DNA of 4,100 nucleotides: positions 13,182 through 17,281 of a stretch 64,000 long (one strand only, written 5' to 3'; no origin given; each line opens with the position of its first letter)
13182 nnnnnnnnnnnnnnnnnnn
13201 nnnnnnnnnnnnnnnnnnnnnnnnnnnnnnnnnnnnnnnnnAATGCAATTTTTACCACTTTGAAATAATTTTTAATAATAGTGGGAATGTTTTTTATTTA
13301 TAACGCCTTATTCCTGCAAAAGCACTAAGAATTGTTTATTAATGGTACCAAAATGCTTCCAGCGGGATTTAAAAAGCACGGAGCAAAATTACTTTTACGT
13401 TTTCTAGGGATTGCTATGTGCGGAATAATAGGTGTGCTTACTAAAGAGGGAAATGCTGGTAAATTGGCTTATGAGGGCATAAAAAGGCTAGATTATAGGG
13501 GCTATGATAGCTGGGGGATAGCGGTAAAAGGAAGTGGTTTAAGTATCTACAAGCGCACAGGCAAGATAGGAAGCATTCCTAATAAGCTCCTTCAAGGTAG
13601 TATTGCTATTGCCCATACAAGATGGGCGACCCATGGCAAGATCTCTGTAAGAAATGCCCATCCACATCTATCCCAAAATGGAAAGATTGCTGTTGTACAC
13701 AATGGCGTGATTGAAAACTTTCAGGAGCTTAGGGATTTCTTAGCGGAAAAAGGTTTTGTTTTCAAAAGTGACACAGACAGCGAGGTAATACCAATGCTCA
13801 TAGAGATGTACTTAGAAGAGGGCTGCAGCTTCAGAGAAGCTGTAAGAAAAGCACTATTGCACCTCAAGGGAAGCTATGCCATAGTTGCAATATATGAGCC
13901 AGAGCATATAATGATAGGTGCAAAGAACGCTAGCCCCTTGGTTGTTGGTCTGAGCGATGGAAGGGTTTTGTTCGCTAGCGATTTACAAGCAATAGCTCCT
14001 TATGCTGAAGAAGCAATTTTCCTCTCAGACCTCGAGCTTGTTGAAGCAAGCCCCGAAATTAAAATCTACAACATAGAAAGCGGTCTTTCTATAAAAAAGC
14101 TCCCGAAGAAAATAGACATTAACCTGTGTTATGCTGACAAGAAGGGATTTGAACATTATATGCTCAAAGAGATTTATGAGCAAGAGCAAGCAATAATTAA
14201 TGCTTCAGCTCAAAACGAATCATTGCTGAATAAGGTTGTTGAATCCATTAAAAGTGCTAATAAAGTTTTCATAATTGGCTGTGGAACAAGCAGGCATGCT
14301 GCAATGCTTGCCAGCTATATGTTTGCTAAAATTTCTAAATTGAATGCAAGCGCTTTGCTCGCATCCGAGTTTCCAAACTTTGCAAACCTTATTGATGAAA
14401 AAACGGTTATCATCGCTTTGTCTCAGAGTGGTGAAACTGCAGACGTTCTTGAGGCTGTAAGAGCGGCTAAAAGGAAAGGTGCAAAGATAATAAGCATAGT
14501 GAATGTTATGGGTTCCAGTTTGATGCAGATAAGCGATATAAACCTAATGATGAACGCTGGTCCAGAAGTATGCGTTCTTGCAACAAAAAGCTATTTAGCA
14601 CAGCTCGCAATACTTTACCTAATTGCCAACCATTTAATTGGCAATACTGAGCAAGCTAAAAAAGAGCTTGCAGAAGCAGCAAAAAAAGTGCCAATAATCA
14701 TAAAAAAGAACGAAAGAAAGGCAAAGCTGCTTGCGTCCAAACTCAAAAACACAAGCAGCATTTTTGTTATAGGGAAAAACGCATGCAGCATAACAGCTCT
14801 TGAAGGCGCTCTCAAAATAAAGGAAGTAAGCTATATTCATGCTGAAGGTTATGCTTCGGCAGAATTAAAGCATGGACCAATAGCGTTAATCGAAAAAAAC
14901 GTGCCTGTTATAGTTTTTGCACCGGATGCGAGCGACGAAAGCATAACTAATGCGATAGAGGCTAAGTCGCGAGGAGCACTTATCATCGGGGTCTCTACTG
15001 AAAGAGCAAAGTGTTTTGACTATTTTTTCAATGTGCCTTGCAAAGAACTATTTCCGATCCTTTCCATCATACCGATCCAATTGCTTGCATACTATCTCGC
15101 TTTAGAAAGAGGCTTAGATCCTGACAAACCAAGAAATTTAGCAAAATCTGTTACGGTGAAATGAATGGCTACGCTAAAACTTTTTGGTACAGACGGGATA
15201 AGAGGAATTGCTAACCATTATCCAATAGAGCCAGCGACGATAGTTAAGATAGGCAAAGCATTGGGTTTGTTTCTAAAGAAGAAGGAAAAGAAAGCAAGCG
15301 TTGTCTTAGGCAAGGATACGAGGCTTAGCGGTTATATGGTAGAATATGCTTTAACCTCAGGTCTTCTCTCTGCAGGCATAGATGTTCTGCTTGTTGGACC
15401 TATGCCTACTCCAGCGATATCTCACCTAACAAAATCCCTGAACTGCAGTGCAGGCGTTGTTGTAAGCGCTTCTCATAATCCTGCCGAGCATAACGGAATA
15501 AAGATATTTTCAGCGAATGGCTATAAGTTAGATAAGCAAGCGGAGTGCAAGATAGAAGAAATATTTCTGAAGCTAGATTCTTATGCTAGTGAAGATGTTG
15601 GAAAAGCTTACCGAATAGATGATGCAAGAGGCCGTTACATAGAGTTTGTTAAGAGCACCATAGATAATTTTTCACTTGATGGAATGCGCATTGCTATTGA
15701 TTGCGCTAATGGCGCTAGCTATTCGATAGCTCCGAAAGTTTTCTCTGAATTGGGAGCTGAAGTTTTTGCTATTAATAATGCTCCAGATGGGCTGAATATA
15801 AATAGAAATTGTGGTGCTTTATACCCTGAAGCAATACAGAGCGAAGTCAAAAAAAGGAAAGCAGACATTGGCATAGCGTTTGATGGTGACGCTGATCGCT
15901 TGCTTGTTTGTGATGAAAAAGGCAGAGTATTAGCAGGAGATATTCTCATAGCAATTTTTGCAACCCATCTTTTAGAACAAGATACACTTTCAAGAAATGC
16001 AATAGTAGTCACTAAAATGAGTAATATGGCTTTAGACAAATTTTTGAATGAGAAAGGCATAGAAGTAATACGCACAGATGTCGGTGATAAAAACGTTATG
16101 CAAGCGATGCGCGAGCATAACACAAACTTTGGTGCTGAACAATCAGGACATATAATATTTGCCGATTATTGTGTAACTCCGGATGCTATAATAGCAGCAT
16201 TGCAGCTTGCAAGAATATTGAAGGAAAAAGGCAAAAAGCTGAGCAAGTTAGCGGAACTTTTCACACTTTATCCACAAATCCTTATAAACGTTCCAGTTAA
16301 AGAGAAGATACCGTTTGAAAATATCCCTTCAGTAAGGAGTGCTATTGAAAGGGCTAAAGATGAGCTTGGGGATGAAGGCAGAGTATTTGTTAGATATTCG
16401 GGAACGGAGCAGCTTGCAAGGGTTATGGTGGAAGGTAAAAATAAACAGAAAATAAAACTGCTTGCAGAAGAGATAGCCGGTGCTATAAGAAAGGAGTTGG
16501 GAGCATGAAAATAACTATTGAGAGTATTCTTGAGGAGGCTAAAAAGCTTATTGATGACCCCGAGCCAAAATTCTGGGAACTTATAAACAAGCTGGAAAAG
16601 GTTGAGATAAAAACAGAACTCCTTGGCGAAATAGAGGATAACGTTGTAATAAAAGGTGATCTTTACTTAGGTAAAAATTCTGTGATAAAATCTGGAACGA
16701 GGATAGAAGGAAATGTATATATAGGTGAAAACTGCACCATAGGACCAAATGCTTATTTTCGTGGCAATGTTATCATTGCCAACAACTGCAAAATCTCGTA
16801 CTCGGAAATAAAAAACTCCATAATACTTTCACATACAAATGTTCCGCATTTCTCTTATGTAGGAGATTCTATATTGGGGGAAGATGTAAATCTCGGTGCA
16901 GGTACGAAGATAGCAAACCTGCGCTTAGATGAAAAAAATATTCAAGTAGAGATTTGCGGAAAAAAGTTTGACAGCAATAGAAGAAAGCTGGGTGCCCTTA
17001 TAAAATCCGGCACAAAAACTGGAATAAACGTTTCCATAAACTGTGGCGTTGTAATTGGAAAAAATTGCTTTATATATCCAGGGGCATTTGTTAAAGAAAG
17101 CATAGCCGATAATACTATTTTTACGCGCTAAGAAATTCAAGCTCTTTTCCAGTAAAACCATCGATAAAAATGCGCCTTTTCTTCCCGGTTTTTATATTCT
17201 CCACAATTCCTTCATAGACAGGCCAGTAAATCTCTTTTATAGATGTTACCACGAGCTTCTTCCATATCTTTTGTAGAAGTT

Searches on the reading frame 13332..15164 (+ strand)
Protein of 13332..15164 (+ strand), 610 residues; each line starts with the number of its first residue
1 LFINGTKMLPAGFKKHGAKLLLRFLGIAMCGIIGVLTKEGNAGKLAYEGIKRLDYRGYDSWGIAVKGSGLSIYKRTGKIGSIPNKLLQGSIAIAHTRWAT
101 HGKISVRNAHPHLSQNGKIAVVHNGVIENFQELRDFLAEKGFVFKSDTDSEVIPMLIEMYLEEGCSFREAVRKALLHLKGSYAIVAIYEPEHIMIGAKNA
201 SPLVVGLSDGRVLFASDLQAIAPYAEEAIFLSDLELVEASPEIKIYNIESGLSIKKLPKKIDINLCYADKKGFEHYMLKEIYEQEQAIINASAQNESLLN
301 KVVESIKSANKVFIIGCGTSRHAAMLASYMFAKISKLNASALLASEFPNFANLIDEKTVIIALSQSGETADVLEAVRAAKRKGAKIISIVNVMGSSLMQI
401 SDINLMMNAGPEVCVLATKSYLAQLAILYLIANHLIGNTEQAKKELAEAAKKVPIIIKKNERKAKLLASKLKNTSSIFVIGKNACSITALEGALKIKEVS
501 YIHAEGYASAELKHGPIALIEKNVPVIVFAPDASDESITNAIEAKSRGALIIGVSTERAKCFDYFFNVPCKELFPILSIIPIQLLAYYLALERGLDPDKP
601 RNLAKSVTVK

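Call 61: search_protein_families(library=pfam, proteins=[window:13332-15164:+], max_evalue=0.0001)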
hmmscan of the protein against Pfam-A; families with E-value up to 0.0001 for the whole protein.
window:13332-15164:+ (610 aa): 5 families
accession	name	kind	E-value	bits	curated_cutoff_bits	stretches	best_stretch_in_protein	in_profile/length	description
PF01380.27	SIS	-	1.2e-46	158.1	25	2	306-432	2-129/131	SIS domain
PF13522.11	GATase_6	-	1e-19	71.2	27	1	88-217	9-130/130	Glutamine amidotransferase domain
PF13537.11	GATase_7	-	6.5e-17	62.1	25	1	107-221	11-121/123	Glutamine amidotransferase domain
PF13580.11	SIS_2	-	1.7e-07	31.8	27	1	332-390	80-137/138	SIS domain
PF13230.11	GATase_4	-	2.1e-05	24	23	1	87-162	69-142/272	Glutamine amidotransferases class-II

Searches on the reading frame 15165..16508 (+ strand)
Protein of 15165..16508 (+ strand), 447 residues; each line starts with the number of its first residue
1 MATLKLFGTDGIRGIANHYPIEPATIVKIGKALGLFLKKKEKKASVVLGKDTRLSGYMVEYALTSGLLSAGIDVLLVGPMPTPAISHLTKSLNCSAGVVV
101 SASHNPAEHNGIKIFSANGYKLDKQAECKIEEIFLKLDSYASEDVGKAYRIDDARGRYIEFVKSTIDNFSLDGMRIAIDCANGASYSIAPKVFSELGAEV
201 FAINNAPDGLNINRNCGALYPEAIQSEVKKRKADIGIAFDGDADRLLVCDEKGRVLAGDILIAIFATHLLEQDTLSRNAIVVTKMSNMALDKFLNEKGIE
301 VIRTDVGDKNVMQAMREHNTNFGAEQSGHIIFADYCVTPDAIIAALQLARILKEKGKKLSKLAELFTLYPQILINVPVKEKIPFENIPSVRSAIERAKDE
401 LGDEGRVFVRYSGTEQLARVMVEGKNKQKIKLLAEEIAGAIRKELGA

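Call 62: search_protein_families(library=pfam, proteins=[window:15165-16508:+], max_evalue=0.0001)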
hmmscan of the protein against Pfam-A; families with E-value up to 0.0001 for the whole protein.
window:15165-16508:+ (447 aa): 4 families
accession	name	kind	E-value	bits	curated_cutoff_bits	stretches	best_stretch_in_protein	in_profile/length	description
PF02878.22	PGM_PMM_I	-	3.3e-46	156.8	22.5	1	5-140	2-137/138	Phosphoglucomutase/phosphomannomutase, alpha/beta/alpha domain I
PF02880.22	PGM_PMM_III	-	4.4e-35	120.7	20.7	1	258-368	2-114/115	Phosphoglucomutase/phosphomannomutase, alpha/beta/alpha domain III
PF02879.22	PGM_PMM_II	-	6.3e-18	65.7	29.3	1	157-253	2-103/103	Phosphoglucomutase/phosphomannomutase, alpha/beta/alpha domain II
PF00408.26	PGM_PMM_IV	-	4.8e-17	62.2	23.1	1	373-439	1-67/68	Phosphoglucomutase/phosphomannomutase, C-terminal domain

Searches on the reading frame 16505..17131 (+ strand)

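Call 62: search_protein_families(library=pfam, proteins=[window:16505-17131:+], max_evalue=0.0001)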
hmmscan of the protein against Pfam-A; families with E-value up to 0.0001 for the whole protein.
window:16505-17131:+ (208 aa): 4 families
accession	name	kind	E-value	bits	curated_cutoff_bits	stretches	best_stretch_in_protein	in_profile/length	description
PF00132.30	Hexapep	-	3e-25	87.3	27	2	70-98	1-29/36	Bacterial transferase hexapeptide (six repeats)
PF25084.1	LbH_EIF2B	-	1.5e-12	47.9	54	1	51-138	2-89/105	EIF2B subunit epsilon LbH domain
PF24894.1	Hexapep_GlmU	-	4.9e-09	36.7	23.3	1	88-144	18-74/104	GlmU-like, C-terminal hexapeptide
PF14602.12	Hexapep_2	-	1.9e-06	27.9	27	0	71-97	2-26/34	Hexapeptide repeat of succinyl-transferase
